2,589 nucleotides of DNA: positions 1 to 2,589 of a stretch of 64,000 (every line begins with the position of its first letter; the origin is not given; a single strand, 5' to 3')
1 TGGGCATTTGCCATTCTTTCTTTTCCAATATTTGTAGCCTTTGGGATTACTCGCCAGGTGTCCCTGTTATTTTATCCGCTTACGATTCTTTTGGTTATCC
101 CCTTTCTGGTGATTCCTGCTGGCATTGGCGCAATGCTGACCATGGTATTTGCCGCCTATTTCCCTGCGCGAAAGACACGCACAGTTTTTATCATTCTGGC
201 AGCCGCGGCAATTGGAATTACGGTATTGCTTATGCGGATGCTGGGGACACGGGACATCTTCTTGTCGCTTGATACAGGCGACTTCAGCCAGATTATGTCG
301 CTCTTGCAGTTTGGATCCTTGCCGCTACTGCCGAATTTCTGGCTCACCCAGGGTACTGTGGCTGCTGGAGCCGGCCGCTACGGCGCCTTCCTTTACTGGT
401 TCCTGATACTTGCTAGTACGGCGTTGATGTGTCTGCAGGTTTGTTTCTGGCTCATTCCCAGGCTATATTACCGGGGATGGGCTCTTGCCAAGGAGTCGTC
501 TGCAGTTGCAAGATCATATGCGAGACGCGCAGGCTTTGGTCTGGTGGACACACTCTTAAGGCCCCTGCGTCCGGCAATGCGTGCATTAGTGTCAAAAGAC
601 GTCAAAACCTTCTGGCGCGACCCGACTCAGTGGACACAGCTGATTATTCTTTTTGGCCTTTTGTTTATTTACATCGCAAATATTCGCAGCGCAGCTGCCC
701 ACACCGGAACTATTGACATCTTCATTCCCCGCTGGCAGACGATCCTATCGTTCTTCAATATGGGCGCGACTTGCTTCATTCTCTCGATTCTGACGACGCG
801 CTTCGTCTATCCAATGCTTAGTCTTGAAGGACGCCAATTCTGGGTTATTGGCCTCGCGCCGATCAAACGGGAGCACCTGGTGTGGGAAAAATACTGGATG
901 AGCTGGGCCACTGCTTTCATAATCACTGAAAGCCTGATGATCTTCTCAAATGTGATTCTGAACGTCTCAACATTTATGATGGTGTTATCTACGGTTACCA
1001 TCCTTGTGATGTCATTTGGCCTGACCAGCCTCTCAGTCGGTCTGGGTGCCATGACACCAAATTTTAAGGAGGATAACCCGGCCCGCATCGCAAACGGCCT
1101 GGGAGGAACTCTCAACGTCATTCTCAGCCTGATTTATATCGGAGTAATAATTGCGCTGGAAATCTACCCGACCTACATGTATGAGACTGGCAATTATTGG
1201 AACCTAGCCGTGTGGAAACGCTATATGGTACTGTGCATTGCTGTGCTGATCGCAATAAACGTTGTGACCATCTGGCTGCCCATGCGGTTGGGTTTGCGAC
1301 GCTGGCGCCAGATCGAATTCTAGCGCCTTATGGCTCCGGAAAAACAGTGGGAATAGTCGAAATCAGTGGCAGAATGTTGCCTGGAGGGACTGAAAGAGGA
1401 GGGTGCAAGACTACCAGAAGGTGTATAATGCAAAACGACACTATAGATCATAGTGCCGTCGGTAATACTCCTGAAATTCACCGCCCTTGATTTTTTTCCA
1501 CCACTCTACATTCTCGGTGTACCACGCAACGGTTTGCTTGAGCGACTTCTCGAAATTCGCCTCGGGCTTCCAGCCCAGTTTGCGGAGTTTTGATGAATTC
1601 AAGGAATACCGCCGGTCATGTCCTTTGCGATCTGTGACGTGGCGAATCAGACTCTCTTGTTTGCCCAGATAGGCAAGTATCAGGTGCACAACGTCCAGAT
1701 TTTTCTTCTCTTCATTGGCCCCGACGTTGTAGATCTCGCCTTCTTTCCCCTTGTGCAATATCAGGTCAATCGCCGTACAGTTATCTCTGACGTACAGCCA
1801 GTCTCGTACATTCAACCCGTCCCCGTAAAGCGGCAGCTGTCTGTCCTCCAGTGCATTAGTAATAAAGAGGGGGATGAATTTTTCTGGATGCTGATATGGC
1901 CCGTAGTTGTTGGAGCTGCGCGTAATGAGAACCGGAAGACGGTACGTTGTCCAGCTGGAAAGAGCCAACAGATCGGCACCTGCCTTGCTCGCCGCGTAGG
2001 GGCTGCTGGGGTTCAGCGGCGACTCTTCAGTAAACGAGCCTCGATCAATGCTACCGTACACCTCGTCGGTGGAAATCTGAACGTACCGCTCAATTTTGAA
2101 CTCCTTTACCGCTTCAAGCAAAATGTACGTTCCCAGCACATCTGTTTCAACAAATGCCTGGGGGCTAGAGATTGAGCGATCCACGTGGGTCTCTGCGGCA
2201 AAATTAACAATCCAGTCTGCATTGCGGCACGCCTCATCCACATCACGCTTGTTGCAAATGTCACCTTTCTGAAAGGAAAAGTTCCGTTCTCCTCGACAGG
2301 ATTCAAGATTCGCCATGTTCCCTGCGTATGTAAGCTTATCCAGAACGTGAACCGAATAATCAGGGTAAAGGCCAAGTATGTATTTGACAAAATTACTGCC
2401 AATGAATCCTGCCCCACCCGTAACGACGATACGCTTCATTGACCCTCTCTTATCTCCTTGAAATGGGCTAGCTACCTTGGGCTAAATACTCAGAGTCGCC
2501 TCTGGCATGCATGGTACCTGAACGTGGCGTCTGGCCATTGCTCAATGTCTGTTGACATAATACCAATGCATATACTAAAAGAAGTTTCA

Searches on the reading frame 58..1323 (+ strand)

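Call 36: search_protein_families(library=pfam, proteins=[window:58-1323:+], max_evalue=0.00001)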
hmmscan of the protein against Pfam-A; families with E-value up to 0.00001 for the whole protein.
window:58-1323:+ (421 aa): 1 family
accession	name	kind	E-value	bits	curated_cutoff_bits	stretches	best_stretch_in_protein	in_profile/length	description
PF16949.11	ABC_tran_2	-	2.8e-114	383.4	25.7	1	3-421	127-542/542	Putative ATP-binding cassette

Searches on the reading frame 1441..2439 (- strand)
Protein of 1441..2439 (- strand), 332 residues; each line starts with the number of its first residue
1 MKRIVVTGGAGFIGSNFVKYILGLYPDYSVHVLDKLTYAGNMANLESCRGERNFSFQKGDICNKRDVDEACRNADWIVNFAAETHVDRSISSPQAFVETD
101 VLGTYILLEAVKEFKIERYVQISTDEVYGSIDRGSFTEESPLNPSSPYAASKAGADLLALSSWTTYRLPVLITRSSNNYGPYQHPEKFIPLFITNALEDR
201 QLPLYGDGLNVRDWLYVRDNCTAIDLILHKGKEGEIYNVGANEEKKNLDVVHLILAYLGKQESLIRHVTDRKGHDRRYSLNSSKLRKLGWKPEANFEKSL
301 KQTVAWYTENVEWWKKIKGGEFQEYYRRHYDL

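Call 36: search_protein_families(library=pfam, proteins=[window:1441-2439:-], max_evalue=0.00001)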
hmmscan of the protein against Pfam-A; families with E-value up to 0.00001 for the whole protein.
window:1441-2439:- (332 aa): 7 families
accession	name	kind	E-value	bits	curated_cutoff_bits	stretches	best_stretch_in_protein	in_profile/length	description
PF16363.11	GDP_Man_Dehyd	-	2.5e-74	251.1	27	1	6-302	2-331/332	GDP-mannose 4,6 dehydratase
PF01370.27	Epimerase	-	5.4e-63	213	20.9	1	4-240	1-240/240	NAD dependent epimerase/dehydratase family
PF01073.25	3Beta_HSD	-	4.8e-21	75.4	22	1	5-219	1-220/280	3-beta hydroxysteroid dehydrogenase/isomerase family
PF02719.21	Polysacc_synt_2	-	1.7e-13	50.9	20.2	1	4-127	1-131/293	Polysaccharide biosynthesis protein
PF04321.23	RmlD_sub_bind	-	1.1e-12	48.1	27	1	3-305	2-283/287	RmlD substrate binding domain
PF07993.18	NAD_binding_4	-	1.9e-08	34.2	20.1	1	6-177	1-206/258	Male sterility protein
PF13460.12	NAD_binding_10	-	8e-06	26.3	27.2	0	9-184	2-159/184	NAD(P)H-binding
